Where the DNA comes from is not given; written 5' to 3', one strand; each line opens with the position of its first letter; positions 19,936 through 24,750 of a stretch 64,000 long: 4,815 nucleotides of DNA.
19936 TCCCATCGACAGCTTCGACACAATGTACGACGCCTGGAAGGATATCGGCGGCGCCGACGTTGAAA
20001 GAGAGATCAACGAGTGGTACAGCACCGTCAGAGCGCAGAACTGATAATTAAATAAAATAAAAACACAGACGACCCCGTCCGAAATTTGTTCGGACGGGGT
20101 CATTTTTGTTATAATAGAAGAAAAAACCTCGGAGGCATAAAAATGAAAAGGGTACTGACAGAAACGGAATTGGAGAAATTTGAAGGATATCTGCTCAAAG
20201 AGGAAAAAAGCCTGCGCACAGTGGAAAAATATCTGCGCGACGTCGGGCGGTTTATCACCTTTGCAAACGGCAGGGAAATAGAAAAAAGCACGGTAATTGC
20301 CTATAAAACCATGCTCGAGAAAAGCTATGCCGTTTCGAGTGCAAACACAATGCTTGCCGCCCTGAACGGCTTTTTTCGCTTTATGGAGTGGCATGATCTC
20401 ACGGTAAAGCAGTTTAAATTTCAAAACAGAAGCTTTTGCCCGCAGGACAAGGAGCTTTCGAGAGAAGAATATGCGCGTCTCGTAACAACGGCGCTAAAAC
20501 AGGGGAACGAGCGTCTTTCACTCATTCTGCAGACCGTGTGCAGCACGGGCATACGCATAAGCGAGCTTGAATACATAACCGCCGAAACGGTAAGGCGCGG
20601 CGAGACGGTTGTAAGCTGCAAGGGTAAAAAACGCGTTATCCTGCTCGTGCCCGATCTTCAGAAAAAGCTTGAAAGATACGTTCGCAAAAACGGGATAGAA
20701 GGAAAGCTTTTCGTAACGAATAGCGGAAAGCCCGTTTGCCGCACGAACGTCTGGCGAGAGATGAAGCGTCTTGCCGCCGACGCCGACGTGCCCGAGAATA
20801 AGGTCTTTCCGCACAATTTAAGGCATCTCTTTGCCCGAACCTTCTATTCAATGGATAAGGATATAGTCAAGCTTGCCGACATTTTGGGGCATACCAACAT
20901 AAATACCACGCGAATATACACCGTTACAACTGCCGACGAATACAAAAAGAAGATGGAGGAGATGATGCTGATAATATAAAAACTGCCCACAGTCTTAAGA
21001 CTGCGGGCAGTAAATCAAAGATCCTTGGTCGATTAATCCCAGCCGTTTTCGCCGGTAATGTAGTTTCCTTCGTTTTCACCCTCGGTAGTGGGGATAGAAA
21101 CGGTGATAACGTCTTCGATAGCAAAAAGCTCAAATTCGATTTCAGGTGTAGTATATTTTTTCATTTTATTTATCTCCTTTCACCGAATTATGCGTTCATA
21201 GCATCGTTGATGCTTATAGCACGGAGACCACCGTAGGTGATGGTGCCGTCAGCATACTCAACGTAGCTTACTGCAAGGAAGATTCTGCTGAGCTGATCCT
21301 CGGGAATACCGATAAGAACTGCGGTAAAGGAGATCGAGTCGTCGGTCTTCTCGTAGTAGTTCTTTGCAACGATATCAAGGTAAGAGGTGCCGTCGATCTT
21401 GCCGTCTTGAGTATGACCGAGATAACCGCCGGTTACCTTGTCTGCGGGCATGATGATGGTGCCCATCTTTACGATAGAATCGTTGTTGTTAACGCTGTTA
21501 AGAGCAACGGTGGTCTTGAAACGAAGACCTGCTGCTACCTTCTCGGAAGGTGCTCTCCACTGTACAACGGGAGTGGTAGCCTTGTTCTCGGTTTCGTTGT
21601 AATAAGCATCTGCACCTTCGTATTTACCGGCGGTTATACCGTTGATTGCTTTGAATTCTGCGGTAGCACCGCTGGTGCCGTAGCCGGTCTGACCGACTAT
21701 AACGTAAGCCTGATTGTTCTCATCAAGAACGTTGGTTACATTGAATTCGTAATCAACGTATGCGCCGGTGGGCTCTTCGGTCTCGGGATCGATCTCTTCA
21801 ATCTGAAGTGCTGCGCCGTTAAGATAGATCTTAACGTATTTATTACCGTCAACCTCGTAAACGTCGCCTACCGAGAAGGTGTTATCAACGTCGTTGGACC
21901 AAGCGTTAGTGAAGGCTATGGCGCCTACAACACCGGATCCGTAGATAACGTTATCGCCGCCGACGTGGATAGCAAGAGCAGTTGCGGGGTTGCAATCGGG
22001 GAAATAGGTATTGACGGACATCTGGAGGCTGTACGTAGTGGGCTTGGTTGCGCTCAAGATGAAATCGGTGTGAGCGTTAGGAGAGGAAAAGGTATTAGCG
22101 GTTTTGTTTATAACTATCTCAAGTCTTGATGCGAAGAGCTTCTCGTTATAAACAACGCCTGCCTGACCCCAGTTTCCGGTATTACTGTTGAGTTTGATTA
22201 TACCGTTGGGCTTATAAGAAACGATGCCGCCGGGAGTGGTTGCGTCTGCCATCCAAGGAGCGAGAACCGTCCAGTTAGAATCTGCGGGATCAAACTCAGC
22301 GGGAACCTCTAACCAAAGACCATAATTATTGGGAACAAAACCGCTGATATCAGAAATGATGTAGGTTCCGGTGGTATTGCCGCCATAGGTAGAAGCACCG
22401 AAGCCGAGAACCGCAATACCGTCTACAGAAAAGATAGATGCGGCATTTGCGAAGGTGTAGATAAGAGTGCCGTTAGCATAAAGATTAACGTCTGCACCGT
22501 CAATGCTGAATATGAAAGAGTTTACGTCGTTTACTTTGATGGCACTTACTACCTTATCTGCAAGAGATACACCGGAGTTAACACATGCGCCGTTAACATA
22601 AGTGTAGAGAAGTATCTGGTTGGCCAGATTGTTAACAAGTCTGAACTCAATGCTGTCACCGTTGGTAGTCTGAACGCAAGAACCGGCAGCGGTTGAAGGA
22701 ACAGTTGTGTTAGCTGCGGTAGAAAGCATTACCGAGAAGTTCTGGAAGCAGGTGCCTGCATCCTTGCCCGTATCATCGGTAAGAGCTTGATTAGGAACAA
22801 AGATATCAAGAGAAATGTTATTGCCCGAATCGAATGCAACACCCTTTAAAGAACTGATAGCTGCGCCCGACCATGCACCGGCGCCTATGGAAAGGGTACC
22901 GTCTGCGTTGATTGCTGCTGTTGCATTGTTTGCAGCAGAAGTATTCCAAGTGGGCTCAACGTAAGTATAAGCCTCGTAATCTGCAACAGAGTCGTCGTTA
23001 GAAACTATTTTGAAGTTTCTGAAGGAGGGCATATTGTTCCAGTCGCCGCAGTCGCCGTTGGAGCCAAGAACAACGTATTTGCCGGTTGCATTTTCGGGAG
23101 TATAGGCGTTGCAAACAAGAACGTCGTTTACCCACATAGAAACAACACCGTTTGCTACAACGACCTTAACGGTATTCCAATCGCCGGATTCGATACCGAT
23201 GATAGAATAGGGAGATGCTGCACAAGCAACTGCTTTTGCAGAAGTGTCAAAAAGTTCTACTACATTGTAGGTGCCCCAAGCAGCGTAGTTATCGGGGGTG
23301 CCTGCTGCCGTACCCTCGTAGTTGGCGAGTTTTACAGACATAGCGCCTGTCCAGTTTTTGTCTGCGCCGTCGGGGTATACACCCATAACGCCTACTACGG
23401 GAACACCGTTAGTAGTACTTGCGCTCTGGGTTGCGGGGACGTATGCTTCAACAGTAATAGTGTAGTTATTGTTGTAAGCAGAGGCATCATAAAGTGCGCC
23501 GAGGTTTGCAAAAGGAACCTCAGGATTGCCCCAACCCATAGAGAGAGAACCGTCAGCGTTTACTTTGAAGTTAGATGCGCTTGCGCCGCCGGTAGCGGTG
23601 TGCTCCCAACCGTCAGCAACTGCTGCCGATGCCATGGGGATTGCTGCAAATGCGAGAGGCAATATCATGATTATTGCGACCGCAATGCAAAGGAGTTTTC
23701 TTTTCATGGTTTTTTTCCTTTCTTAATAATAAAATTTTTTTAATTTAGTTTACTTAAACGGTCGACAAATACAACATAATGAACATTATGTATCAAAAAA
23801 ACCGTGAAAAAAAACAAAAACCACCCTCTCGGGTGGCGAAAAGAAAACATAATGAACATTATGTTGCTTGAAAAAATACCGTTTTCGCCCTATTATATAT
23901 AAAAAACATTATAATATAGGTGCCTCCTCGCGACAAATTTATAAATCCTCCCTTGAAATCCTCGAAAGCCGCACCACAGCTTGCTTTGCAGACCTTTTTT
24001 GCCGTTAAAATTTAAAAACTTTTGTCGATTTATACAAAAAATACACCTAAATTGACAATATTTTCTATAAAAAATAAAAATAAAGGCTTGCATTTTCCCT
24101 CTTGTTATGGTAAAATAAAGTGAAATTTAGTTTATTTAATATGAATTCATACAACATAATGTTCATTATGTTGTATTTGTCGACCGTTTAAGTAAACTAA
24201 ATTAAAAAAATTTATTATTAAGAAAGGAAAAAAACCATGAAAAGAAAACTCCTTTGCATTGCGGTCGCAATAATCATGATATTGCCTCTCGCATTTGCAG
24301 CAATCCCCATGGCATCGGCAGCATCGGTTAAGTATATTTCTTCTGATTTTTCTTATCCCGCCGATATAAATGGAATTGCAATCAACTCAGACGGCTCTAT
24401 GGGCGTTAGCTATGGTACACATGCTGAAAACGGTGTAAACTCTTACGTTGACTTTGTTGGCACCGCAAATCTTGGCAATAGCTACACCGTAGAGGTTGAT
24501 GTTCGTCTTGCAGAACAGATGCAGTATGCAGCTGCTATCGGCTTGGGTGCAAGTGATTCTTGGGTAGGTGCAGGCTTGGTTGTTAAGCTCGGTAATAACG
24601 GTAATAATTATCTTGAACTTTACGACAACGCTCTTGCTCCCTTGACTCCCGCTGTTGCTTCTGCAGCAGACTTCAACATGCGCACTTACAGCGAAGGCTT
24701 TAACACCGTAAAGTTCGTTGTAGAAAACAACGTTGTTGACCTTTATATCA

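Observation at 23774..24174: Three copies of the recombination core, with a terminator trapped between two of them: possibly more than two switch states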

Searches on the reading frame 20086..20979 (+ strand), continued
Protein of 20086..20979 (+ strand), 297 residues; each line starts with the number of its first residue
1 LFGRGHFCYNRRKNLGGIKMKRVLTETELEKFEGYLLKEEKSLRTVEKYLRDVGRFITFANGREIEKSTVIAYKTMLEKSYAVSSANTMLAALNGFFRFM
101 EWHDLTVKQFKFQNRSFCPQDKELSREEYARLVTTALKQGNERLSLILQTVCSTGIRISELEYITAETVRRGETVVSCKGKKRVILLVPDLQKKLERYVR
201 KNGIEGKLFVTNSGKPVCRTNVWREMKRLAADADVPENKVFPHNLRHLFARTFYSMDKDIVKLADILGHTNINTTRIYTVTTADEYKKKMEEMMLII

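Call 60: search_solved_structures(query=window:20143-20979:+, max_evalue=0.00001, show_alignments=1)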
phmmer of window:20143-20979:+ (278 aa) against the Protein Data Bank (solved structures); distinct sequences matched with E-value up to 0.00001: 7.
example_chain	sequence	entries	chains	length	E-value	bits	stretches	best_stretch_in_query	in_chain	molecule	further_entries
4a8e_A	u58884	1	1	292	1.8e-21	80.4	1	7-274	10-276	PROBABLE TYROSINE RECOMBINASE XERC-LIKE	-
5hxy_A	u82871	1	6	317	3.3e-17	66.4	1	7-262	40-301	Tyrosine recombinase XerA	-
1a0p_A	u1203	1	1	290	1.7e-15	60.8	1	22-265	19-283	SITE-SPECIFIC RECOMBINASE XERD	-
5dcf_A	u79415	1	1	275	4.6e-13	52.8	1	103-266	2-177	Tyrosine recombinase XerD,DNA translocase FtsK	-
9i5v_14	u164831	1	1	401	3.1e-12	50.1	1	9-267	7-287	Ribosome-associated translation inhibitor RaiA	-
5jjv_A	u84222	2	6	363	1.5e-08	38.1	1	124-261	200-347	Tyrosine recombinase XerH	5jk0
5c6k_A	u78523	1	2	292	1.6e-06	31.4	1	46-267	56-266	Integrase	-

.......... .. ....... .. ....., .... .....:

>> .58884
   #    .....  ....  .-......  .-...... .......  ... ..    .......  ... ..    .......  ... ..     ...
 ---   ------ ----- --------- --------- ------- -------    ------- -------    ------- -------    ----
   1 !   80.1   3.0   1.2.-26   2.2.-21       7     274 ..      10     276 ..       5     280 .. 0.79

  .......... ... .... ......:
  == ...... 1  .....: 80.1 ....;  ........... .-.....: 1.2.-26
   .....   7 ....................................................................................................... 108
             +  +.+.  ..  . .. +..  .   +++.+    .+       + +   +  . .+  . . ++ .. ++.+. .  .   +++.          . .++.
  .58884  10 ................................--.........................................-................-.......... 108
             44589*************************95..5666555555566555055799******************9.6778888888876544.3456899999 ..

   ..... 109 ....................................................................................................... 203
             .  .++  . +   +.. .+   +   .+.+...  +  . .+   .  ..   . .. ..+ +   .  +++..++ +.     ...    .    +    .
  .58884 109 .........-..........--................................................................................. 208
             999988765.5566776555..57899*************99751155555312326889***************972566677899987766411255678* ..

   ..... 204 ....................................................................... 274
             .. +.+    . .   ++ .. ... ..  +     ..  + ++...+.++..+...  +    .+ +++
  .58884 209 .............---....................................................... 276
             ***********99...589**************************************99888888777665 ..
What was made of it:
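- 20143..20979 (+): Xer-like tyrosine recombinase, 278 aa, the presumed invertase. Closest solved structure is a XerC-like protein, 4a8e; the alignment shows R (GIRISEL), HNLRH, GH and the RIY tyrosine (call 60).
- On Tyrosine recombinase superfamily (Xer-like branch): The alignment to XerC-like 4a8e shows GIRISEL, HNLRH, GH and RIY (call 60).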

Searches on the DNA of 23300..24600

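Call 77: search_rna_families(source=window, start=23300, end=24600, threshold=evalue, max_evalue=1)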
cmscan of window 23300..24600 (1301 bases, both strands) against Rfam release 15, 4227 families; matches with E-value up to 1: 1.
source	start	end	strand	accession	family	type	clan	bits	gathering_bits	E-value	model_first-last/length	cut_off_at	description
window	24179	24276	+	RF04345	Plastid-rps12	Cis-reg;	-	25.5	78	0.71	1-97/97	no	Plastid-rps12 3UTR RNA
